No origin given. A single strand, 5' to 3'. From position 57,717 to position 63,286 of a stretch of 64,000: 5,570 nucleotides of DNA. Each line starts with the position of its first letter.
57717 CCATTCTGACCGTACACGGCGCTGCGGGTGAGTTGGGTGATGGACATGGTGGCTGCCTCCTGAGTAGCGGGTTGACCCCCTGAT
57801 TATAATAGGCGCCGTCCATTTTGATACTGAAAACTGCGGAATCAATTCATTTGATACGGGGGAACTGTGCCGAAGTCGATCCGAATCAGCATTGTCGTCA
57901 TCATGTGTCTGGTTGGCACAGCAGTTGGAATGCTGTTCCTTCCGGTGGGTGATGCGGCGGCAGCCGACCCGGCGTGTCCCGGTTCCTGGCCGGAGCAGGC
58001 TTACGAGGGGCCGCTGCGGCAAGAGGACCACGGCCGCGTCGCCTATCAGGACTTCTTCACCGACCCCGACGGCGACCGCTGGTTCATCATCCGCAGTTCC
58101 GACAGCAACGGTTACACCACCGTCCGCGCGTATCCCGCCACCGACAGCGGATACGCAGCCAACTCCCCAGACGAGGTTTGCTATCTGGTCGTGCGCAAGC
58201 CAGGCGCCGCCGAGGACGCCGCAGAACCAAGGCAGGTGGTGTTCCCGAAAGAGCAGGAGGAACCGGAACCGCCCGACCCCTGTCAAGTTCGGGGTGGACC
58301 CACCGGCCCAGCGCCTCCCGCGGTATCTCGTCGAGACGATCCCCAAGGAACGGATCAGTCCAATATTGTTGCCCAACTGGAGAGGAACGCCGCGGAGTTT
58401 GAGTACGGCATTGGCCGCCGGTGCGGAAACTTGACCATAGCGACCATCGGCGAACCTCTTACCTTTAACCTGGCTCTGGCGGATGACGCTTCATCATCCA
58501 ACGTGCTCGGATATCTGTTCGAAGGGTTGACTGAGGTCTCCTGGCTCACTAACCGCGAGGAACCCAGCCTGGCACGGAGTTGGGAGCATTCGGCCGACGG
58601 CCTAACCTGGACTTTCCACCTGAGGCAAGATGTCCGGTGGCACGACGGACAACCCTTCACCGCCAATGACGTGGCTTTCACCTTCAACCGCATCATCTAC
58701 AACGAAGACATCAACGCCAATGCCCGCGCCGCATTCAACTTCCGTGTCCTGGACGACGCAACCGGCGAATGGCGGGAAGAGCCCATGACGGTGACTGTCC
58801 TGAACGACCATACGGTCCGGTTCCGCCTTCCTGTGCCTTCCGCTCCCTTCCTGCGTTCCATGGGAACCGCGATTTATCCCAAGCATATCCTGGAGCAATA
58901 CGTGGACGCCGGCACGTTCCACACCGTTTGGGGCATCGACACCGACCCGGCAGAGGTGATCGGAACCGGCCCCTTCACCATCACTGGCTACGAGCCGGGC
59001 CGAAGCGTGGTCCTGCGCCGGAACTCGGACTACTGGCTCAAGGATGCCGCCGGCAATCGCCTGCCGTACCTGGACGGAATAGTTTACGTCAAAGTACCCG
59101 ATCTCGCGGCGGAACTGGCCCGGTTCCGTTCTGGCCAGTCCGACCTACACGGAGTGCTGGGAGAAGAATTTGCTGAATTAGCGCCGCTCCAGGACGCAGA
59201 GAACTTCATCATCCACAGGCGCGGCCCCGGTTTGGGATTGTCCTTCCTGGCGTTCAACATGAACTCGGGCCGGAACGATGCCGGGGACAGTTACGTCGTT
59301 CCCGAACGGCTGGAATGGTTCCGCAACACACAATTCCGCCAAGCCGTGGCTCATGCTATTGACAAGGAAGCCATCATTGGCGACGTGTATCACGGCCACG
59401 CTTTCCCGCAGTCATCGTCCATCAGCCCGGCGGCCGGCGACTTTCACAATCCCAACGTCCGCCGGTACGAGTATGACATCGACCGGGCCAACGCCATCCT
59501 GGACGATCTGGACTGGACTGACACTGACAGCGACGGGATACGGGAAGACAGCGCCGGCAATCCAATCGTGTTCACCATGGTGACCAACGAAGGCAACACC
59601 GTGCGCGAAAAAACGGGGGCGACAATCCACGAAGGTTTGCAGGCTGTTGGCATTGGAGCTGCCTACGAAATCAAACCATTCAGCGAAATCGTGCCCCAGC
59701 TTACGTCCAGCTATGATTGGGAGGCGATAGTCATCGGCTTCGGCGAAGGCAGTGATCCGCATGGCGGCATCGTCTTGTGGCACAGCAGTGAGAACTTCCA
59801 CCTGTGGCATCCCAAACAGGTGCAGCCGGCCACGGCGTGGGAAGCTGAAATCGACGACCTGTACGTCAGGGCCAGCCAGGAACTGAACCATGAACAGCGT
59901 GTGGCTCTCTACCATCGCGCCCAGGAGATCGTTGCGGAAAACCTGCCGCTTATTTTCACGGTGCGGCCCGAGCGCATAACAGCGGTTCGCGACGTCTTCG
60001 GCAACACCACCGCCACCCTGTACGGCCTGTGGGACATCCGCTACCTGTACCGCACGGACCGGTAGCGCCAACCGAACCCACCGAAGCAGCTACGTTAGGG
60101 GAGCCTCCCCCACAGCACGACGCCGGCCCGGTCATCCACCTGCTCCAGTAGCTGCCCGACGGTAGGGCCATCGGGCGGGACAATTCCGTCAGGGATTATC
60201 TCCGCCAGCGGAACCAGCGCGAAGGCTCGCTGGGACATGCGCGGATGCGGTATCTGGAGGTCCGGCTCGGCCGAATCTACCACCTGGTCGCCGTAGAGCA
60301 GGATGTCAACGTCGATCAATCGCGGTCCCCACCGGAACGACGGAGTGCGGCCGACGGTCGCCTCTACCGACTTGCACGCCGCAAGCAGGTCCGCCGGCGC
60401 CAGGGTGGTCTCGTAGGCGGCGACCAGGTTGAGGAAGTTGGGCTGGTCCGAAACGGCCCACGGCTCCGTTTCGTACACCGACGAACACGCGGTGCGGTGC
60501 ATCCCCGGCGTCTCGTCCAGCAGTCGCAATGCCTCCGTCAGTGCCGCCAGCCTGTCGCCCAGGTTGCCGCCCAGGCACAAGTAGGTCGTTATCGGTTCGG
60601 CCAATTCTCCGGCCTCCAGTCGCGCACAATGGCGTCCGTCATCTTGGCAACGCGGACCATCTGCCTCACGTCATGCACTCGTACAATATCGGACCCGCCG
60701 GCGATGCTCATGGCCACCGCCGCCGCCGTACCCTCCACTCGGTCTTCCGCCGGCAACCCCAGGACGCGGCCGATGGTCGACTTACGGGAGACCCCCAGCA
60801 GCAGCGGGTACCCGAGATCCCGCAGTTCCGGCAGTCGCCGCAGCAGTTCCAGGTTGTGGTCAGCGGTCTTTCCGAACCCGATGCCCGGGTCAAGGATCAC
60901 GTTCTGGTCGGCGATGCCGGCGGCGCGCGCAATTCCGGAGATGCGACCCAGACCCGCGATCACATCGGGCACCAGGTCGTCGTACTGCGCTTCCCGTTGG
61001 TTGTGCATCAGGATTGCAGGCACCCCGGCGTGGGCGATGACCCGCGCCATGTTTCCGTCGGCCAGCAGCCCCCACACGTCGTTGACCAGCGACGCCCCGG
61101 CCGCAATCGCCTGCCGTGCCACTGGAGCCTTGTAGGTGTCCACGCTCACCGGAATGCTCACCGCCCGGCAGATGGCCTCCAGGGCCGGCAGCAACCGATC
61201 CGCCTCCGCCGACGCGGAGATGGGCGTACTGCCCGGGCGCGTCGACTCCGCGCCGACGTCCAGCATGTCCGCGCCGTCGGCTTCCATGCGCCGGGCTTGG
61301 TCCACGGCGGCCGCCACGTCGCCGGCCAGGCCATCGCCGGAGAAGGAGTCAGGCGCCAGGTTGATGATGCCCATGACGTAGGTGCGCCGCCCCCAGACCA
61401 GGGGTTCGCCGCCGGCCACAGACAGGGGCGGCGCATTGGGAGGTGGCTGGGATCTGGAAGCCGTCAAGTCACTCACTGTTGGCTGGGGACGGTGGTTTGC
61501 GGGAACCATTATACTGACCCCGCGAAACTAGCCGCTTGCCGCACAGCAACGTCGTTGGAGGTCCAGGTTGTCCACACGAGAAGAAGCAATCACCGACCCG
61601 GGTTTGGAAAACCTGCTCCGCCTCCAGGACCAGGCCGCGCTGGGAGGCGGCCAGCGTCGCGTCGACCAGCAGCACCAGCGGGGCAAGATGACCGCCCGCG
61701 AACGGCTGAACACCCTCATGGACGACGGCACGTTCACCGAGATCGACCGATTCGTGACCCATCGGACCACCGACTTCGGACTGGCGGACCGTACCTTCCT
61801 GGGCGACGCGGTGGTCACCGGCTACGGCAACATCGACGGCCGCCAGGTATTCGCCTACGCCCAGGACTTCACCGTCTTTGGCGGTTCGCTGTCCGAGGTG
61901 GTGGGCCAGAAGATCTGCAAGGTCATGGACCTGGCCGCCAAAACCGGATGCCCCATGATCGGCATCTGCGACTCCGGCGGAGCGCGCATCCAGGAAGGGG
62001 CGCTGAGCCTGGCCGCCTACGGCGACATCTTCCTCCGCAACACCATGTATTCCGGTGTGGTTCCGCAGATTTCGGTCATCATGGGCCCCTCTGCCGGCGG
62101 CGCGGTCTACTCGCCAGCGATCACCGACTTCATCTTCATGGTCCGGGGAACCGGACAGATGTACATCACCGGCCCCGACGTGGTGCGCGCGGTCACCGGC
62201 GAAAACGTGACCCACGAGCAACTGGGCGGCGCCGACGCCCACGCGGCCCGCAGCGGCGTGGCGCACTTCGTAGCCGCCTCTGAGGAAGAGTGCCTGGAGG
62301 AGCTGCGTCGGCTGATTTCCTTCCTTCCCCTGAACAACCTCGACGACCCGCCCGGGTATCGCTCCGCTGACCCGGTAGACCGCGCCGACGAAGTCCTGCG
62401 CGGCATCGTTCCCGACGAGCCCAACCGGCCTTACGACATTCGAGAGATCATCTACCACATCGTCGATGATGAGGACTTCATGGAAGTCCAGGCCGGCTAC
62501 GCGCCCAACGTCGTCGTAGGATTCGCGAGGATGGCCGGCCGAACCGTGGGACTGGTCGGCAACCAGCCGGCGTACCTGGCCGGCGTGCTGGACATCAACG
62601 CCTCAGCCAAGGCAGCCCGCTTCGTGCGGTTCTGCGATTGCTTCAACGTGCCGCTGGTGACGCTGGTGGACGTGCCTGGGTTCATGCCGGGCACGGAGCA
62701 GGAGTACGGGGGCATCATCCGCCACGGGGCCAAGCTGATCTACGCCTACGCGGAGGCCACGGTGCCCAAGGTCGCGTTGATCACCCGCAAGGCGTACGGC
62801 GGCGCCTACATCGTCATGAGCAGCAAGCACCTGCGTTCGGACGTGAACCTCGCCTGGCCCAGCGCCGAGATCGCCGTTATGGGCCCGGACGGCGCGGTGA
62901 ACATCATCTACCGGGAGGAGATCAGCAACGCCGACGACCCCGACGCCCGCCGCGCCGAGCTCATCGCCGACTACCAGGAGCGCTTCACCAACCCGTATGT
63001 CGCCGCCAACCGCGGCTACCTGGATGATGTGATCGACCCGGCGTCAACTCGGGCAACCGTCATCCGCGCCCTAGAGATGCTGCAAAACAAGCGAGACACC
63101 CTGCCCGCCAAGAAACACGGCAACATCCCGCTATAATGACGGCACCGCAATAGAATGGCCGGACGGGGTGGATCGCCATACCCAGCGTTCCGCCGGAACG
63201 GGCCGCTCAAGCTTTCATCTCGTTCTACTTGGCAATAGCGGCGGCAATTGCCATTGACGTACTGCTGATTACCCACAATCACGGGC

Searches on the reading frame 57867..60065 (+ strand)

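Call 26: search_protein_families(library=pfam, proteins=[window:57867-60065:+], max_evalue=0.001)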
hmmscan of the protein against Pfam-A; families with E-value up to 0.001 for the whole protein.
window:57867-60065:+ (732 aa): 1 family
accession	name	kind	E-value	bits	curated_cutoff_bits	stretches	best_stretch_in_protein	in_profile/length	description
PF00496.27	SBP_bac_5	-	3.8e-79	266.9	32.4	1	232-641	3-363/368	Bacterial extracellular solute-binding proteins, family 5 Middle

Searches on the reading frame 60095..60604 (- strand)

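Call 46: search_protein_families(library=pfam, proteins=[window:60095-60604:-], max_evalue=0.001)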
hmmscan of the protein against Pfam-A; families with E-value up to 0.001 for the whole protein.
window:60095-60604:- (169 aa): 1 family
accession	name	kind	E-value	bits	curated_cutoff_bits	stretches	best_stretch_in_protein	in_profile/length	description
PF01288.25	HPPK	-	1e-39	136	25.7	1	8-138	1-116/116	7,8-dihydro-6-hydroxymethylpterin-pyrophosphokinase (HPPK)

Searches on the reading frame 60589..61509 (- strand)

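Call 46: search_protein_families(library=pfam, proteins=[window:60589-61509:-], max_evalue=0.001)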
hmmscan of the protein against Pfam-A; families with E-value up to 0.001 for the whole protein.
window:60589-61509:- (306 aa): 1 family
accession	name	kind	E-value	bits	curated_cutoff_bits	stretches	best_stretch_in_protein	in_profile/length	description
PF00809.28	Pterin_bind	-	1.8e-76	257.5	25.5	1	46-279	1-244/244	Pterin binding enzyme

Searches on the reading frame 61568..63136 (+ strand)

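Call 26: search_protein_families(library=pfam, proteins=[window:61568-63136:+], max_evalue=0.001)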
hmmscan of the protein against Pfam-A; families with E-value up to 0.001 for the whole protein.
window:61568-63136:+ (522 aa): 3 families
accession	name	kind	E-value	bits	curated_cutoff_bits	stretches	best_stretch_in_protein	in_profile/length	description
PF01039.27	Carboxyl_trans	-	3e-198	659.9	22.3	1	34-520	1-493/493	Carboxyl transferase domain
PF03255.19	ACCA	-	2e-11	44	23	1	285-452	63-235/310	Acetyl co-enzyme A carboxylase carboxyltransferase-like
PF06833.16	MdcE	-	0.00053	20.2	32.7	0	360-445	27-112/196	Malonate decarboxylase gamma subunit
